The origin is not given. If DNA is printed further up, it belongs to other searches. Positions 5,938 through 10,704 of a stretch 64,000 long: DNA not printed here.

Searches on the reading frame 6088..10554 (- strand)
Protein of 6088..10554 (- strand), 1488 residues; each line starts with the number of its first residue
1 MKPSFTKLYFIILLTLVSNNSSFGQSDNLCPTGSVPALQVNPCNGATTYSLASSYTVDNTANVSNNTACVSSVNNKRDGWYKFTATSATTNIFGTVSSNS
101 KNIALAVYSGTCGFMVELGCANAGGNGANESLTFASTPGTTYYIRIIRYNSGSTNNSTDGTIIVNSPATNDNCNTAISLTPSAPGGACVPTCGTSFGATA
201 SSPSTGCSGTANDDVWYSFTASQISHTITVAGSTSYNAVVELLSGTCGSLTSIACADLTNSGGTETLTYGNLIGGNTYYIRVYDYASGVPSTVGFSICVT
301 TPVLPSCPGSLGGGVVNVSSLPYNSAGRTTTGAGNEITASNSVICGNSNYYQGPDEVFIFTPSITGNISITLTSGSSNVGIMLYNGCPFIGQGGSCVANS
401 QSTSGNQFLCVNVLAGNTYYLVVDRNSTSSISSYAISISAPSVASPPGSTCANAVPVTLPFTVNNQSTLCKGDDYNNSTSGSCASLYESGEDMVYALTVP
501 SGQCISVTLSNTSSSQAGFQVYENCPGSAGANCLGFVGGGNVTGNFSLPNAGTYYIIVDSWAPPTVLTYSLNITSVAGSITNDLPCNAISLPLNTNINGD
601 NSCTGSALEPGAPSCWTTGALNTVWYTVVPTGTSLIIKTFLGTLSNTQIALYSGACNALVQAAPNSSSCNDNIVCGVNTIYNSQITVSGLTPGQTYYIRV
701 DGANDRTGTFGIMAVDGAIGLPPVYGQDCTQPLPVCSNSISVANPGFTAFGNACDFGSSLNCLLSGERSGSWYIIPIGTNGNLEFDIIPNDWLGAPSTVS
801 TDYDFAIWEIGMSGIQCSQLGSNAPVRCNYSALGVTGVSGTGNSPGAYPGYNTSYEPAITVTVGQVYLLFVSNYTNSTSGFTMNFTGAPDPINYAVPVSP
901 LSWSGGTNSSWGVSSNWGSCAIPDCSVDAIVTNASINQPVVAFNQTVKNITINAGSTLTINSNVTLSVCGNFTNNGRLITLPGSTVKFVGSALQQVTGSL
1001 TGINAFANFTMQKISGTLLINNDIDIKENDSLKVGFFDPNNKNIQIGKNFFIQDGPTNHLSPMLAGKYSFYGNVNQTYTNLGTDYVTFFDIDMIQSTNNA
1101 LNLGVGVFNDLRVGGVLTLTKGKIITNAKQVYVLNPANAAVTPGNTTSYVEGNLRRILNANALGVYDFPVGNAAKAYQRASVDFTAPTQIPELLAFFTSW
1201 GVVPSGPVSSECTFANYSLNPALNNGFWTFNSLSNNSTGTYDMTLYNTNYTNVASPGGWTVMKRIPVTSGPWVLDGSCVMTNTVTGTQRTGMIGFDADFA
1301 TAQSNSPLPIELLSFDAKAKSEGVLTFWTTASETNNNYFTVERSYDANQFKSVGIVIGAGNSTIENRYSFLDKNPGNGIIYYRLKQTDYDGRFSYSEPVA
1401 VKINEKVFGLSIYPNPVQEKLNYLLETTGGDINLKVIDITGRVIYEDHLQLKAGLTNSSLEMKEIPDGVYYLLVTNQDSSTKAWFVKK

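Call 89: search_protein_families(library=pfam, proteins=[window:6088-10554:-], max_evalue=0.00001)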
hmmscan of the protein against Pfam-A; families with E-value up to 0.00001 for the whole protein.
window:6088-10554:- (1488 aa): 3 families
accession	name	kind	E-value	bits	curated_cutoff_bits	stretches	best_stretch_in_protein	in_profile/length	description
PF23759.1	GBD_T9SS_assoc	-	4.9e-21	75.6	27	1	169-289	1-109/116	Galactose binding domain-like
PF04151.21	PPC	-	8e-10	39.9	25.9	0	494-560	4-70/70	Bacterial pre-peptidase C-terminal domain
PF18962.6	Por_Secre_tail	-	3.4e-09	37.3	27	1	1412-1481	1-69/75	Secretion system C-terminal sorting domain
